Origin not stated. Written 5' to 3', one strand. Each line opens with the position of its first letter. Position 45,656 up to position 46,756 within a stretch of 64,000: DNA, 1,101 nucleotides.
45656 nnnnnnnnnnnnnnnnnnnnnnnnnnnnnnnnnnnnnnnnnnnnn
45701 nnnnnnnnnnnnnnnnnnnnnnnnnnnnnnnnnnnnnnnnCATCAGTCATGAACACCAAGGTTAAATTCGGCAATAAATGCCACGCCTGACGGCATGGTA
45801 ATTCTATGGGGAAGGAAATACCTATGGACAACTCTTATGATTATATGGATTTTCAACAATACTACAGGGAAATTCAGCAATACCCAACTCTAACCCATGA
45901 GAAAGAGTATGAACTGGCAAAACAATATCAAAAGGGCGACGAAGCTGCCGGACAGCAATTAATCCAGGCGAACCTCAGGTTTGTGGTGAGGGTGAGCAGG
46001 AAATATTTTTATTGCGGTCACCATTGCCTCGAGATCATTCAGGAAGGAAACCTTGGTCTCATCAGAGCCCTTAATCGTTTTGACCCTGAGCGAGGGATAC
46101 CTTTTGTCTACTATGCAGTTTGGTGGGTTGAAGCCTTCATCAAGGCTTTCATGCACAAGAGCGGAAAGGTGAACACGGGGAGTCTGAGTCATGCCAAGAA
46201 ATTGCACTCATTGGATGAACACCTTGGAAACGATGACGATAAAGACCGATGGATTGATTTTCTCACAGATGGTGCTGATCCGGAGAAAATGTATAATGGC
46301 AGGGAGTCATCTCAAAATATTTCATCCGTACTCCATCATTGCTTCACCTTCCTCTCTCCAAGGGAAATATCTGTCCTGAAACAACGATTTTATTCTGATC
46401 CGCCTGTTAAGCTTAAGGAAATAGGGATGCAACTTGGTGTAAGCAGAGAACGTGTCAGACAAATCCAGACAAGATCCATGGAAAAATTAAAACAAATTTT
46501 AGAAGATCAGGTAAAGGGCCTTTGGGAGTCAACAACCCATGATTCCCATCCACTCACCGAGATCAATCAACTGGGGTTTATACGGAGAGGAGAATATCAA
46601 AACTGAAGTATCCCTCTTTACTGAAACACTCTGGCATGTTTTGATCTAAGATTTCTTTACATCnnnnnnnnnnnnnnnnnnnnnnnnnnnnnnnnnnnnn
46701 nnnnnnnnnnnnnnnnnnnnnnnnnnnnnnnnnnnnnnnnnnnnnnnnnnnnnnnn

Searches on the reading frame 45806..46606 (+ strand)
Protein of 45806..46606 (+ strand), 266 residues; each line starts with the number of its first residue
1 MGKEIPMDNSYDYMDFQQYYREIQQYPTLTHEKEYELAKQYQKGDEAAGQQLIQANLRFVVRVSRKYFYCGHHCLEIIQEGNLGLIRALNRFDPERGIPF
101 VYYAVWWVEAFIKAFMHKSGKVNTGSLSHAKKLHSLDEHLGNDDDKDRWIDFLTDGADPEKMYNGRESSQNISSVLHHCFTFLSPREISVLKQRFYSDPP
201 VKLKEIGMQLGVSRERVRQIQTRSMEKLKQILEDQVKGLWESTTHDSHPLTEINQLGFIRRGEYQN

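Call 3: search_protein_families(library=ncbifam, proteins=[window:45806-46606:+], max_evalue=0.01)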
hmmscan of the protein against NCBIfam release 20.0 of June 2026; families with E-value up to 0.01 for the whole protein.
window:45806-46606:+ (266 aa): 54 families (the best 25 are shown)
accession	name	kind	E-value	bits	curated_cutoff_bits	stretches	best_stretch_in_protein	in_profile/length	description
TIGR02392.1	rpoH_proteo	equivalog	3.4e-49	167.9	323.1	2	16-121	3-109/270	RNA polymerase sigma factor RpoH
NF005143.0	PRK06596.1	subfamily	2.2e-48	165.2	241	2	14-121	14-122/285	RNA polymerase factor sigma-32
TIGR02394.1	rpoS_proteo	equivalog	1.4e-43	149.5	378.7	2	16-119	15-119/285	RNA polymerase sigma factor RpoS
NF004207.0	PRK05657.1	equivalog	3.4e-43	148.3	394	2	16-117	58-160/329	RNA polymerase sigma factor RpoS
NF005693.0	PRK07500.1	equivalog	6.6e-39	133.8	315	2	17-133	9-127/289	RNA polymerase factor sigma-32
TIGR02997.1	Sig70-cyanoRpoD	subfamily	8.8e-38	130.2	384.5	2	46-114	73-142/298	RNA polymerase sigma factor, RpoD/SigA family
NF006666.0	PRK09210.1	equivalog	2.2e-35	122.7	572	2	18-112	103-197/370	RNA polymerase sigma factor RpoD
NF004208.0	PRK05658.1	equivalog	1e-32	113.9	555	2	13-109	355-454/631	RNA polymerase sigma factor RpoD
NF005920.0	PRK07921.1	subfamily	1.9e-31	109.3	464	2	26-116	70-159/328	RNA polymerase sigma factor SigB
NF005785.0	PRK07598.1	equivalog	5e-31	108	554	2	23-112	152-240/415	RNA polymerase sigma factor SigC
NF041931.2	MzaA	equivalog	6.6e-31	107.9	800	2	31-109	456-537/726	MZA anti-phage system associated sigma-70 family RNA polymerase sigma factor MzaA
TIGR02393.1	RpoD_Cterm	equivalog_domain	1.5e-30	106.5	354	2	49-112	2-65/238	RNA polymerase sigma factor RpoD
NF004561.0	PRK05901.1-3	equivalog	7.2e-29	101.3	582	2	27-114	280-366/537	RNA polymerase sigma factor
NF005642.0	PRK07405.1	subfamily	1e-28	100.4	524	2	45-119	80-155/318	RNA polymerase sigma factor SigD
NF005643.0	PRK07406.1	equivalog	1.2e-28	100.3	500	2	38-112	152-225/397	RNA polymerase sigma factor RpoD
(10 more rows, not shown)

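Call 4: search_protein_families(library=pfam, proteins=[window:45806-46606:+], max_evalue=0.01)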
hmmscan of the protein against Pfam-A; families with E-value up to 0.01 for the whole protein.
window:45806-46606:+ (266 aa): 3 families
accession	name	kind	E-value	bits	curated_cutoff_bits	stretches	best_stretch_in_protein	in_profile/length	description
PF04542.20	Sigma70_r2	-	8.2e-15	54.8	24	1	52-113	1-62/71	Sigma-70 region 2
PF04545.22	Sigma70_r4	-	2.1e-13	50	24.1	1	183-230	5-50/50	Sigma-70, region 4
PF00140.25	Sigma70_r1_2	-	4.6e-09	36.5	22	1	17-47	4-34/34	Sigma-70 factor, region 1.2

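Call 63: search_solved_structures(query=window:45806-46606:+, max_evalue=0.00001)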
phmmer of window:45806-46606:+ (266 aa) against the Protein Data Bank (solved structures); distinct sequences matched with E-value up to 0.00001: 71 (the best 60 are shown).
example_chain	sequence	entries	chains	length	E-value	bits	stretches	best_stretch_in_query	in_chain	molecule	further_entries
7f0r_F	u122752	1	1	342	1.6e-36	129.5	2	16-119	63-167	RNA polymerase sigma factor RpoS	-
7vf9_F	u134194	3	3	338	1.7e-36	129.4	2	16-119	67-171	RNA polymerase sigma factor RpoS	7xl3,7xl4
5ipl_F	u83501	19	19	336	3.5e-33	118.5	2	17-119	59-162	RNA polymerase sigma factor RpoS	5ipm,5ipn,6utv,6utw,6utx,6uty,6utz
6omf_F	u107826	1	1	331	4.1e-33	118.3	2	17-119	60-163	RNA polymerase sigma factor RpoS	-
6kj6_F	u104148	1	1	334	4.2e-33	118.3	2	17-119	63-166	RNA polymerase sigma factor RpoS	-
6uu8_FFF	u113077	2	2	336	1.9e-32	116.1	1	17-119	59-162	RNA polymerase sigma factor RpoS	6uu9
7l7b_F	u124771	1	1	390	8.6e-29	104.1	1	16-113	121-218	RNA polymerase sigma factor SigA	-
3dxj_F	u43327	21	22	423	5.1e-28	101.6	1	33-113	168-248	RNA polymerase pricipal sigma factor (RpoD); CHAIN F, P | RNA polymerase sigma factor | RNA polymerase sigma factor SigA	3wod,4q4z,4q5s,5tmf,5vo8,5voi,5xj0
1iw7_F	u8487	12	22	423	5.1e-28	101.6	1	33-113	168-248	RNA polymerase sigma-70 subunit | principal sigma factor | DNA-directed RNA polymerase sigma chain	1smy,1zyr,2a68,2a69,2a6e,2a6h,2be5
8x6f_E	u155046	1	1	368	5.6e-28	101.5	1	17-113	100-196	RNA polymerase sigma factor SigA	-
9ujk_F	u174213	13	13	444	5.9e-28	101.4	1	33-113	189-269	RNA polymerase sigma factor SigA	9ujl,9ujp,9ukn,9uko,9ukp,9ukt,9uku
4g7h_F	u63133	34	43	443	6.3e-28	101.3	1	33-113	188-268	RNA polymerase sigma factor | DNA directed RNA polymerase sigma factor A | RNA polymerase sigma factor SigA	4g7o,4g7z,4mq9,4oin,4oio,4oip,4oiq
5x21_F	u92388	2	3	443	6.3e-28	101.3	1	33-113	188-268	RNA polymerase sigma factor SigA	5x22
9fo6_F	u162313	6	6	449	6.5e-28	101.3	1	33-113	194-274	RNA polymerase sigma factor SigA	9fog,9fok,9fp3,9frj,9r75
1l9u_H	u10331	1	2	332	6.9e-28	101.2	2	42-113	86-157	SIGMA FACTOR SIGA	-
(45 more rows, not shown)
